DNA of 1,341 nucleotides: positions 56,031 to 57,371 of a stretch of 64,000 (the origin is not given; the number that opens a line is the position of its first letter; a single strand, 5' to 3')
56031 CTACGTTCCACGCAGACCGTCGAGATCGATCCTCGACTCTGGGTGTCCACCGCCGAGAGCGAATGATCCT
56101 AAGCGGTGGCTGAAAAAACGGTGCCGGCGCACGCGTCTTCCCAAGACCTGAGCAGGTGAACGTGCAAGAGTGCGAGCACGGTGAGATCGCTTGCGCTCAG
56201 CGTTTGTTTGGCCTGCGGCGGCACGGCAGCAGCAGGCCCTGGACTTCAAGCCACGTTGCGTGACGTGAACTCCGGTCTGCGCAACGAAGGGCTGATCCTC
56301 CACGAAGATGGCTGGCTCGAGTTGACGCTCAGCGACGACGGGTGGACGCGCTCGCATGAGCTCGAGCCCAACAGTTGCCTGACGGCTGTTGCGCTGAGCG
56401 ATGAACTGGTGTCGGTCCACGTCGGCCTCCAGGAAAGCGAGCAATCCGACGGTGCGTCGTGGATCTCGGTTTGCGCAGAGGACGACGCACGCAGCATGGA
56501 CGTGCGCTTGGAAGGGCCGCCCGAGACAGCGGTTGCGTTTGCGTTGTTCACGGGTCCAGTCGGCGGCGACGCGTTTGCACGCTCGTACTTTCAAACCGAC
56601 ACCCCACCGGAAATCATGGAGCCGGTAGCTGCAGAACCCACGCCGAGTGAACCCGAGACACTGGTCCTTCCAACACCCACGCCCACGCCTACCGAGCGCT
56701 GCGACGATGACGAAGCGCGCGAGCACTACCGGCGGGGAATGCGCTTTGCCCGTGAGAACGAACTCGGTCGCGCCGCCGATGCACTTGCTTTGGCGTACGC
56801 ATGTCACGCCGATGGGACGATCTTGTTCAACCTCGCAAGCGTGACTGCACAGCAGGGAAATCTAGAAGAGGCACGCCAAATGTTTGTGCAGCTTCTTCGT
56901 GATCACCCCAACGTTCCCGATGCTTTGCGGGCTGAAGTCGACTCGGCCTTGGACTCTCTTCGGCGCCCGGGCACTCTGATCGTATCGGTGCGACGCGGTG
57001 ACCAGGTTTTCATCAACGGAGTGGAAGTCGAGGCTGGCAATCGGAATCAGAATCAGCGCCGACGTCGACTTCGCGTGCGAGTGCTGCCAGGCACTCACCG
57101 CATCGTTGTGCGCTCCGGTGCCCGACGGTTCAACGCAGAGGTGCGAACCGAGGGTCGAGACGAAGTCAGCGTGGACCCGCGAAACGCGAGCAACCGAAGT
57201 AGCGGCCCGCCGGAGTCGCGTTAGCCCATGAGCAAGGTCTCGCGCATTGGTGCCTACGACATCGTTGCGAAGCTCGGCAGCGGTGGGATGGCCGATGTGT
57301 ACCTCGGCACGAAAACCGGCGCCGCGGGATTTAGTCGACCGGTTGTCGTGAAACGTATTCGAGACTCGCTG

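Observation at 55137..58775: Ser/Thr-kinase-linked lipoprotein paralog family with a near-identical 45-aa TPR-like block (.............)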

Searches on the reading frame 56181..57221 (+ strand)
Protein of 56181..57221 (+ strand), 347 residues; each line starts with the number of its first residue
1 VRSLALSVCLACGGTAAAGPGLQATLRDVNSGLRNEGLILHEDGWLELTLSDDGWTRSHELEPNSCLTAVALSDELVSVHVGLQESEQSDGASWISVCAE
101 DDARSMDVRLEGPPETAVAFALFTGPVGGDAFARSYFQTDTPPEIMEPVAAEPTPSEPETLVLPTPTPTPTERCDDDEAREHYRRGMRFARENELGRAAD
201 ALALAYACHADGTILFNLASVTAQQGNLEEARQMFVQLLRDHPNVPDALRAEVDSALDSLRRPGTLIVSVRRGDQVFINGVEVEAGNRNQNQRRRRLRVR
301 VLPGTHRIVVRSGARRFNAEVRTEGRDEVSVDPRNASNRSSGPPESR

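Call 4: search_protein_families(library=pfam, proteins=[window:56181-57221:+], max_evalue=1)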
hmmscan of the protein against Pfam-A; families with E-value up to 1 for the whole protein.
window:56181-57221:+ (347 aa): 10 families
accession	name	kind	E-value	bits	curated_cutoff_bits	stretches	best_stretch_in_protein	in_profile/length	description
PF07719.23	TPR_2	-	0.00031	21.1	27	1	214-244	3-33/34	Tetratricopeptide repeat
PF13428.12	TPR_14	-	0.00069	20.5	23.5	1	217-251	6-40/44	Tetratricopeptide repeat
PF13432.12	TPR_16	-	0.0011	19.8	32.7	2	183-244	1-63/65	Tetratricopeptide repeat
PF13424.12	TPR_12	-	0.0018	18.8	30.1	1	211-239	44-72/77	Tetratricopeptide repeat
PF14559.12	TPR_19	-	0.005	17.6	25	1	196-248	5-61/68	Tetratricopeptide repeat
PF13174.12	TPR_6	-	0.013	16.6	26.3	1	215-244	3-32/33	Tetratricopeptide repeat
PF13374.12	TPR_10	-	0.013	15.9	27.5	1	217-240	7-30/42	Tetratricopeptide repeat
PF07721.20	TPR_4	-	0.042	14.9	27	0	215-235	4-24/26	Tetratricopeptide repeat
PF13176.12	TPR_7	-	0.11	13.1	27.9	0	215-240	2-29/36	Tetratricopeptide repeat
PF13181.12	TPR_8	-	0.23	12.2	25.7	0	214-239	3-28/34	Tetratricopeptide repeat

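Call 7: find_homologous_proteins(query=window:56181-57221:+)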
Query window:56181-57221:+ (347 aa): 11 proteins with E <= 0.001 among 8000 candidates.
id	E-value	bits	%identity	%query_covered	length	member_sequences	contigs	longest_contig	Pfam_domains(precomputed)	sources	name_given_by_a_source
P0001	3.4e-226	768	99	100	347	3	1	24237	-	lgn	-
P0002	2.0e-177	607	80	98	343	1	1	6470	-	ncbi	-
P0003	6.2e-123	428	60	96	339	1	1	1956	PF07719.24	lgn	-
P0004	1.7e-118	414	59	96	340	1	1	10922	-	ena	-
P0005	2.9e-118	413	58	98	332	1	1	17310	-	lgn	-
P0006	3.1e-118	413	60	95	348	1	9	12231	-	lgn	-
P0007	1.4e-97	345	57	87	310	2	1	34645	PF07719.24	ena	-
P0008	2.5e-51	193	40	95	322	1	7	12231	-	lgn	-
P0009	8.7e-49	185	39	95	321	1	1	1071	-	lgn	-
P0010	1.7e-46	177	38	96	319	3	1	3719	-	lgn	-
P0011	6.3e-46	175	39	96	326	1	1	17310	-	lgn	-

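Call 9: find_encoding_contigs(protein=P0002, flank=6000, max_places=3)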
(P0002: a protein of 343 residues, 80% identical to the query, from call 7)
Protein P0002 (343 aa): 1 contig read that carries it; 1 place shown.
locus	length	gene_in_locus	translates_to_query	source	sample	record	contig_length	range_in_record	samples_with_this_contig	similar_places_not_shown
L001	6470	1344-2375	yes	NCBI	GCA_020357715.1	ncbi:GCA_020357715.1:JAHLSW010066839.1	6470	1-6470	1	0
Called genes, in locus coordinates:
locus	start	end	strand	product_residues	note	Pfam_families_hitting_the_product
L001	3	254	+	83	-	?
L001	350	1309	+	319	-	-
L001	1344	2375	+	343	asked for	-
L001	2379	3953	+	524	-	PF00069:Pkinase, PF01636:APH (faint), PF07714:PK_Tyr_Ser-Thr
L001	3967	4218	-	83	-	-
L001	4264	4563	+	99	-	PF01356:A_amylase_inhib (weak)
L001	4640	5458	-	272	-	PF03372:Exo_endo_phos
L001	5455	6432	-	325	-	PF04784:DUF547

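Call 11: find_encoding_contigs(protein=P0007, flank=8000, max_places=2)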
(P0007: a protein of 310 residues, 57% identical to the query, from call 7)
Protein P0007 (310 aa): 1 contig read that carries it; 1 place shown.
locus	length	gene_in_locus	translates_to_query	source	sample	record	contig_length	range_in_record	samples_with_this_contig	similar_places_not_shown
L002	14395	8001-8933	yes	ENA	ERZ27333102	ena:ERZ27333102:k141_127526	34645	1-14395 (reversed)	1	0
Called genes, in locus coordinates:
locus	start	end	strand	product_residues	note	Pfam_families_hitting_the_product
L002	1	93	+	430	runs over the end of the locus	PF04996:AstB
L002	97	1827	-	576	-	PF00069:Pkinase, PF07714:PK_Tyr_Ser-Thr, PF01636:APH (faint)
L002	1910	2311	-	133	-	-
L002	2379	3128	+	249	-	PF07719:TPR_2 (faint)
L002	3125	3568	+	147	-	-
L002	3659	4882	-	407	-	PF08014:MATCAP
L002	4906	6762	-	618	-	PF01336:tRNA_anti-codon, PF00152:tRNA-synt_2, PF02938:GAD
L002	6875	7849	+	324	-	-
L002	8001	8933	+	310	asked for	PF07719:TPR_2 (faint)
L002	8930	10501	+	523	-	PF00069:Pkinase, PF01636:APH (faint), PF07714:PK_Tyr_Ser-Thr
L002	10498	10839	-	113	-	PF01356:A_amylase_inhib (weak)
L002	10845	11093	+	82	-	-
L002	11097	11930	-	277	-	PF03372:Exo_endo_phos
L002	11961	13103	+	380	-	PF18306:LDcluster4 (faint)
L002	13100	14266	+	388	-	PF13091:PLDc_2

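Call 12: find_encoding_contigs(protein=P0005, flank=8000, max_places=2)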
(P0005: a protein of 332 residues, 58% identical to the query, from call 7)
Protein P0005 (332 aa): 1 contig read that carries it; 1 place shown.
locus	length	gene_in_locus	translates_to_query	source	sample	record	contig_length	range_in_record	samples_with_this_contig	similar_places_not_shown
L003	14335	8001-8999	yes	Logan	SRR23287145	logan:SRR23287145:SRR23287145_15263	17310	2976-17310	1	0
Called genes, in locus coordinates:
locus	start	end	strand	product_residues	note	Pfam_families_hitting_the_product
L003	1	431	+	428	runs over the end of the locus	PF04996:AstB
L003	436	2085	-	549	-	PF00069:Pkinase, PF07714:PK_Tyr_Ser-Thr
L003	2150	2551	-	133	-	-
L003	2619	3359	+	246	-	PF07719:TPR_2 (faint), PF13432:TPR_16 (weak)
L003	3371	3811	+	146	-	-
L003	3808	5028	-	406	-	PF08014:MATCAP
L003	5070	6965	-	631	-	PF01336:tRNA_anti-codon, PF00152:tRNA-synt_2, PF01409:tRNA-synt_2d (faint), PF02938:GAD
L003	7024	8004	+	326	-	-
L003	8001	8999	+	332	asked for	-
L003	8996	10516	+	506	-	PF00069:Pkinase, PF07714:PK_Tyr_Ser-Thr, PF01636:APH (faint)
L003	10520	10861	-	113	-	-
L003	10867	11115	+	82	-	-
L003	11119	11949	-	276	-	PF03372:Exo_endo_phos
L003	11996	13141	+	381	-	PF18306:LDcluster4 (faint)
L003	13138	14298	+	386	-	PF13091:PLDc_2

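Call 15: find_related_loci(query=A1, collection=genome_contigs, flank=8000)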
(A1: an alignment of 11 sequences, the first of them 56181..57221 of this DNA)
Query A1 (347 aa) in genome_contigs; peptide patterns used: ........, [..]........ (x = any residue, [..] = any of these).
75 stretches matched a pattern, but none encodes a relative of the query by tblastn (E <= 1e-3).

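Call 21: search_protein_representatives(alignment_id=A1)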
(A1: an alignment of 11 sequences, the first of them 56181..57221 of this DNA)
Query: 11 sequences, 337 profile positions. Proteins with E-value up to 0.001 (for the whole library): 1375; up to 1e-10: 25; up to 1e-30: 5. The best 150 are listed.
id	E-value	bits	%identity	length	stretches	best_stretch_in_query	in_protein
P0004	1.7e-165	566.5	-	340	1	1-334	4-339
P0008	2.5e-131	454.2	-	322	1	1-336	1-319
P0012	3.7e-54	200.5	-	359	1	5-332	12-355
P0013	3.3e-47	177.6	-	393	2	170-332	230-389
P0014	2.7e-32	128.6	-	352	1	8-329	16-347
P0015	1.5e-26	109.7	-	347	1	4-311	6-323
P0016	2.9e-26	108.8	-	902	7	168-257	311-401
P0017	1.9e-23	99.5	-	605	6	153-258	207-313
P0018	5.4e-20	88.2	-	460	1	2-267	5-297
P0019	1.4e-19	86.8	-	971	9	182-257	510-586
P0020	7.2e-18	81.2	-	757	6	172-286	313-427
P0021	1.6e-17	80.1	-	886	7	165-257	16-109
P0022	1.0e-16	77.4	-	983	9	151-257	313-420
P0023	2.2e-14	69.7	-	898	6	168-257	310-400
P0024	7.4e-14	68.0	-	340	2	175-305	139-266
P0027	1.1e-12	64.2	-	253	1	159-308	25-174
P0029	4.6e-12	62.1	-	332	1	166-333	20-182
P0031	2.9e-11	59.5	-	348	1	171-332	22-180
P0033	6.9e-11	58.2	-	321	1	171-324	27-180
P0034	7.7e-11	58.1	-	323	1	161-328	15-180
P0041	2.6e-10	56.3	-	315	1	174-330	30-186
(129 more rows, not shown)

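Call 22: search_protein_families(library=pfam, proteins=[P0012, P0013, P0014, P0015, P0018, P0027, P0029, P0031, P0033, P0041], max_evalue=0.01)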
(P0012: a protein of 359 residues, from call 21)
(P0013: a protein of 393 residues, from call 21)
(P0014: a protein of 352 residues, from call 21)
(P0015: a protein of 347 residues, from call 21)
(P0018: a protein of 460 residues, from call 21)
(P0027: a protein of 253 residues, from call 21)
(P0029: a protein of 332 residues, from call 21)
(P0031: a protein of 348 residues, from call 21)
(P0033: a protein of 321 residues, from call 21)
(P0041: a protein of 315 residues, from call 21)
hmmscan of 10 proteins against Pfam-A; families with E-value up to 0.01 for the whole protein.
P0012 (359 aa): 9 families
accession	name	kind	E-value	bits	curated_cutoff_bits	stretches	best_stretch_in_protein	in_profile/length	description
PF07719.23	TPR_2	-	1.8e-06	28.1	27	1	239-269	3-33/34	Tetratricopeptide repeat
PF13428.12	TPR_14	-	2.1e-05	25.2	23.5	1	242-276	6-40/44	Tetratricopeptide repeat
PF13174.12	TPR_6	-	3.9e-05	24.5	26.3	1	240-269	3-32/33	Tetratricopeptide repeat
PF13432.12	TPR_16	-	0.00025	21.9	32.7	1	208-271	1-65/65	Tetratricopeptide repeat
PF13176.12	TPR_7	-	0.00031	21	27.9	1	239-269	1-33/36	Tetratricopeptide repeat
PF13424.12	TPR_12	-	0.00055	20.5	30.1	1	238-268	4-34/77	Tetratricopeptide repeat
PF24575.1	TPR_Slam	-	0.0061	17.4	35.2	0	243-274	53-84/104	Surface lipoprotein assembly modifier, N-terminal TPR repeats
PF00515.34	TPR_1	-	0.0077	16.5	27.8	0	239-269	3-33/34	Tetratricopeptide repeat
PF14559.12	TPR_19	-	0.0096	16.7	25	1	249-281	3-35/68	Tetratricopeptide repeat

P0013 (393 aa): 2 families
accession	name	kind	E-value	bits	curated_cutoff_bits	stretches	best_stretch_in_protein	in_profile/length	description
PF13432.12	TPR_16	-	2.2e-05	25.2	32.7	1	243-306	1-65/65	Tetratricopeptide repeat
PF07719.23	TPR_2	-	4.5e-05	23.7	27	0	274-304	3-33/34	Tetratricopeptide repeat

P0014 (352 aa): 4 families
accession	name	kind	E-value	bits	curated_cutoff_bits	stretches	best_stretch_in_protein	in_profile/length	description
PF13432.12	TPR_16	-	8.5e-06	26.5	32.7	1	208-268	1-62/65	Tetratricopeptide repeat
PF07719.23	TPR_2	-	2e-05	24.8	27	1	239-263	3-27/34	Tetratricopeptide repeat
PF13424.12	TPR_12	-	0.0051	17.4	30.1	0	238-263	4-29/77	Tetratricopeptide repeat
PF00515.34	TPR_1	-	0.0057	16.9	27.8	0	239-262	3-26/34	Tetratricopeptide repeat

P0015 (347 aa): 3 families
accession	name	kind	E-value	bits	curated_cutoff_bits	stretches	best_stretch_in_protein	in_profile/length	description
PF13428.12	TPR_14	-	0.00073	20.4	23.5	0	232-262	4-34/44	Tetratricopeptide repeat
PF13432.12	TPR_16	-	0.00076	20.3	32.7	1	200-257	1-59/65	Tetratricopeptide repeat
PF13414.12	TPR_11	-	0.0056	16.8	26.8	0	238-256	3-21/42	TPR repeat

P0018 (460 aa): 3 families
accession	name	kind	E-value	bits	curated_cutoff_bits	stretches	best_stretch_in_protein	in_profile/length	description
PF13174.12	TPR_6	-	1.4e-05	25.9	26.3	0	356-386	2-32/33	Tetratricopeptide repeat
PF13428.12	TPR_14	-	0.00051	20.9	23.5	0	356-397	3-44/44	Tetratricopeptide repeat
PF07719.23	TPR_2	-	0.0062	17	27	0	356-386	3-33/34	Tetratricopeptide repeat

P0027 (253 aa): 10 families
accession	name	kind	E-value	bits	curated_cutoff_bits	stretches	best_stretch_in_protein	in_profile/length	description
PF13174.12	TPR_6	-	3.5e-10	40.3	26.3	1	77-107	2-32/33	Tetratricopeptide repeat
PF07719.23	TPR_2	-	5e-10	39.1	27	2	75-107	1-33/34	Tetratricopeptide repeat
PF13432.12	TPR_16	-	5.2e-07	30.4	32.7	0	80-108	2-30/65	Tetratricopeptide repeat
PF13176.12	TPR_7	-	5.3e-06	26.6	27.9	0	77-103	1-27/36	Tetratricopeptide repeat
PF13424.12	TPR_12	-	8.6e-06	26.3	30.1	1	42-103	3-73/77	Tetratricopeptide repeat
PF00515.34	TPR_1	-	9.9e-06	25.6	27.8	0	75-96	1-22/34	Tetratricopeptide repeat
PF13428.12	TPR_14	-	1.2e-05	26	23.5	1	77-110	3-36/44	Tetratricopeptide repeat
PF13181.12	TPR_8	-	6.9e-05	23.2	25.7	0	75-102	1-28/34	Tetratricopeptide repeat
PF14559.12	TPR_19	-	0.00012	22.8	25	1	55-108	4-58/68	Tetratricopeptide repeat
PF21545.3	T7SS_EccA1_N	-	0.0004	20.2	27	1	41-109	167-238/272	T7SS, ESX-1 secretion system protein EccA1, N-terminal domain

P0029 (332 aa): 1 family
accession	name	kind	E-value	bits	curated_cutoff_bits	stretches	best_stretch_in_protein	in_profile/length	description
PF13432.12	TPR_16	-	4.8e-05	24.2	32.7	1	69-96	3-29/65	Tetratricopeptide repeat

P0031 (348 aa): 6 families
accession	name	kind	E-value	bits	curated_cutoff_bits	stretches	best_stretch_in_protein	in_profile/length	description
PF08308.17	PEGA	-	1.6e-12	47.6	20.8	1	114-180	3-68/71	PEGA domain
PF07719.23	TPR_2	-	4.4e-07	30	27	1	27-59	1-33/34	Tetratricopeptide repeat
PF13424.12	TPR_12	-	0.00043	20.9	30.1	0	25-53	43-71/77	Tetratricopeptide repeat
PF07219.19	HemY_N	-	0.00059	20.3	31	1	10-71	41-102/107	HemY protein N-terminus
PF14559.12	TPR_19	-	0.0014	19.3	25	1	38-90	2-55/68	Tetratricopeptide repeat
PF00515.34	TPR_1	-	0.0017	18.5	27.8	0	27-59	1-33/34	Tetratricopeptide repeat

P0033 (321 aa): 9 families
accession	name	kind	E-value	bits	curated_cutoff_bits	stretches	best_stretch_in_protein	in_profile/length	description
PF08308.17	PEGA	-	1.5e-11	44.5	20.8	1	119-188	2-70/71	PEGA domain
PF07719.23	TPR_2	-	1.1e-07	31.9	27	1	33-65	2-34/34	Tetratricopeptide repeat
PF14559.12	TPR_19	-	1.2e-05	25.9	25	1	42-95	1-55/68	Tetratricopeptide repeat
PF00515.34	TPR_1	-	0.00077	19.6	27.8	0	34-65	3-34/34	Tetratricopeptide repeat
PF13424.12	TPR_12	-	0.00079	20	30.1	1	42-93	13-73/77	Tetratricopeptide repeat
PF22820.2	TcaA_3rd_4th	-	0.00089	19.6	27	1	120-146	4-29/73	TcaA protein 3rd/4th domain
PF13432.12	TPR_16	-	0.0011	19.9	32.7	1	37-94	2-60/65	Tetratricopeptide repeat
PF13371.12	TPR_9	-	0.0017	18.7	35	0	64-107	28-68/73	Tetratricopeptide repeat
PF13428.12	TPR_14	-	0.004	18.2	23.5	0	37-73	6-43/44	Tetratricopeptide repeat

P0041 (315 aa): 5 families
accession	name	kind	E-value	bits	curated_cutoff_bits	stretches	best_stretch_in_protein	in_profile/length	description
PF07719.23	TPR_2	-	1.7e-07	31.3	27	1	33-64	2-33/34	Tetratricopeptide repeat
PF13432.12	TPR_16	-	0.0002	22.2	32.7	1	37-93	2-59/65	Tetratricopeptide repeat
PF00515.34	TPR_1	-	0.00044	20.4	27.8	0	32-65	1-34/34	Tetratricopeptide repeat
PF14559.12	TPR_19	-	0.0016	19.2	25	1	42-95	1-55/68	Tetratricopeptide repeat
PF13424.12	TPR_12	-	0.0064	17.1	30.1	0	66-92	46-72/77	Tetratricopeptide repeat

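Call 23: predict_structure(alignment_id=A1)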
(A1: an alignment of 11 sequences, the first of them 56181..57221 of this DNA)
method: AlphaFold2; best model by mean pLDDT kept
length: 347 residues; sequences in the alignment: 11
mean_pLDDT: 80.4   pTM: 0.41
mean pLDDT of the five models: 80.4, 80.4, 80.2, 78.2, 77.8
residues with pLDDT >= 90: 183; 70-90: 86; 50-70: 20; < 50: 58
segments of 3 or more residues with pLDDT < 50: 1-17, 141-171, 338-347
pLDDT, mean of each block of 10 residues (from residue 1): 42 44 79 89 79 93 94 93 92 93 92 92 92 81 42 38 39 82 97 96 93 93 91 93 86 86 88 92 71 79 91 94 87 71 39
secondary structure, 60 per line:
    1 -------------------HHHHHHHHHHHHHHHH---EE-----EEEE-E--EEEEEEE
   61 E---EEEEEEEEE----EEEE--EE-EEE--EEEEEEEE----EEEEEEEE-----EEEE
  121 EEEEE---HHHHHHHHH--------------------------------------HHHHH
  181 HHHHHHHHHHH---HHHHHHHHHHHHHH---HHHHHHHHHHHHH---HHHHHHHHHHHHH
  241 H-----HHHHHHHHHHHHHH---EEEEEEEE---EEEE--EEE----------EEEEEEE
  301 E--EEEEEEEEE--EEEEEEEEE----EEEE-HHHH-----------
elements in order: H20-35 E46-49 E54-61 E65-73 E78-81 E87-89 E92-99 E104-111 E117-125 H129-137 H176-191 H195-208 H212-224 H228-241 H247-260 E264-271 E275-278 E281-283 E294-301 E304-312 E315-323 E328-331 H333-336

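Call 29: find_encoding_contigs(protein=P0012, flank=6000, max_places=2)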
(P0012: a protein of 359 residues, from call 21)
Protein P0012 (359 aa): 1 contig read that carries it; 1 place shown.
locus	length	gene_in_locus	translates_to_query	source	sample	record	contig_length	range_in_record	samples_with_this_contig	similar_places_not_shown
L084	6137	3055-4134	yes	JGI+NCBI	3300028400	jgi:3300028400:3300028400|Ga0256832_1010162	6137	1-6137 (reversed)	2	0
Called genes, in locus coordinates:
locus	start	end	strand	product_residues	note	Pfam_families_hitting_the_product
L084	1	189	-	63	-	?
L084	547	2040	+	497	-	PF01425:Amidase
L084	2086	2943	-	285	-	PF16976:RcpC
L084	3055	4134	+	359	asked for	PF07719:TPR_2 (faint), PF13428:TPR_14 (weak)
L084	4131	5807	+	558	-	PF00069:Pkinase, PF07714:PK_Tyr_Ser-Thr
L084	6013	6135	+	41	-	?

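Call 30: find_encoding_contigs(protein=P0014, flank=6000, max_places=2)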
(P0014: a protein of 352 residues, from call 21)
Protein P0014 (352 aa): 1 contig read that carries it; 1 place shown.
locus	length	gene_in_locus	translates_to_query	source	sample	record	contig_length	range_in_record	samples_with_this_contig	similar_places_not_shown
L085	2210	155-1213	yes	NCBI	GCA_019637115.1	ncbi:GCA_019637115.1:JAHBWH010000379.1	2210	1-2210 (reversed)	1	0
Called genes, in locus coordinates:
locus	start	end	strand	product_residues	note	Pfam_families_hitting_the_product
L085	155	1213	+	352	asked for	PF07719:TPR_2 (faint), PF13432:TPR_16 (weak)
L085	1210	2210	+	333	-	PF00069:Pkinase, PF07714:PK_Tyr_Ser-Thr, PF01636:APH (faint)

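Call 31: find_encoding_contigs(protein=P0015, flank=6000, max_places=2)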
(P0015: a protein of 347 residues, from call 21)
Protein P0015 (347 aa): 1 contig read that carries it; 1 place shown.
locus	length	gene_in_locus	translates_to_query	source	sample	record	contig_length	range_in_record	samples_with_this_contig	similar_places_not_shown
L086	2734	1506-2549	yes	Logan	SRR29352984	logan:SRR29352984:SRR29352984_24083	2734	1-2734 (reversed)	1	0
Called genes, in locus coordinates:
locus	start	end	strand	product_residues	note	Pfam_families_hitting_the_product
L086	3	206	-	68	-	?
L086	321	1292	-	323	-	-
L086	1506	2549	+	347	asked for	-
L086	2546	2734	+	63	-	?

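Call 32: find_encoding_contigs(protein=P0013, flank=6000, max_places=2)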
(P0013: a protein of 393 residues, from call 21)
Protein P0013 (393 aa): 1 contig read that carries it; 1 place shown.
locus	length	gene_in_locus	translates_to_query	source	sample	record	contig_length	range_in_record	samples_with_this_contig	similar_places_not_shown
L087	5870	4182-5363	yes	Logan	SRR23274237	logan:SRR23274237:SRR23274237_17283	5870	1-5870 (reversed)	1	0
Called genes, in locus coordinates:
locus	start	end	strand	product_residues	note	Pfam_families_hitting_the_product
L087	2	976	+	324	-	?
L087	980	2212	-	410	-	PF08014:MATCAP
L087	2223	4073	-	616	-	PF01336:tRNA_anti-codon, PF00152:tRNA-synt_2, PF02938:GAD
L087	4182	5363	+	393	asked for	PF13432:TPR_16 (faint)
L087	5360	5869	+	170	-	?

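Call 47: find_related_loci(query=A5, collection=metagenome_contigs, flank=6000)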
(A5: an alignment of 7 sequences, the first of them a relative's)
Query A5 (321 aa) in metagenome_contigs; peptide patterns used: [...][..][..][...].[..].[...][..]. (x = any residue, [..] = any of these).
338 stretches matched a pattern; 310 encode a relative of the query (tblastn E <= 1e-3); the best 80 are kept; 80 distinct loci.
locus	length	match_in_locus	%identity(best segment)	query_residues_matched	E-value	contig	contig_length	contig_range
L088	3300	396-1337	40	14-321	9e-68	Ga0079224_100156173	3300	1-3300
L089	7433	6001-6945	37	1-303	3e-64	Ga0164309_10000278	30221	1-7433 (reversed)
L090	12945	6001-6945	37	1-303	3e-64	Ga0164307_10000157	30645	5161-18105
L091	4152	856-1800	41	5-321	1e-63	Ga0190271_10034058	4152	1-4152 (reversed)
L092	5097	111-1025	39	20-321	1e-63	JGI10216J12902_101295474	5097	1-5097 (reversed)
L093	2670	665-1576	39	26-321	3e-63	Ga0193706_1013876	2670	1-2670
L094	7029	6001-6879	38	34-321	4e-62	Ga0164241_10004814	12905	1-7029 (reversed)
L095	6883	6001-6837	41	19-291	3e-62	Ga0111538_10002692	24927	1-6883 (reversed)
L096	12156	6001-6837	41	19-291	3e-62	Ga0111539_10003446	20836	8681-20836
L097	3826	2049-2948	38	1-291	7e-62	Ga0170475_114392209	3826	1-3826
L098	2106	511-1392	40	3-289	2e-63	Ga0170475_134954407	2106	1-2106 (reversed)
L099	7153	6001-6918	38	4-304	2e-61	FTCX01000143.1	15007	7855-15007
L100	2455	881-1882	38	1-321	2e-62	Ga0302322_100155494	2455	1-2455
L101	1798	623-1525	39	1-291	2e-63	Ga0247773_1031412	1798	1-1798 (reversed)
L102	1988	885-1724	39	32-305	3e-62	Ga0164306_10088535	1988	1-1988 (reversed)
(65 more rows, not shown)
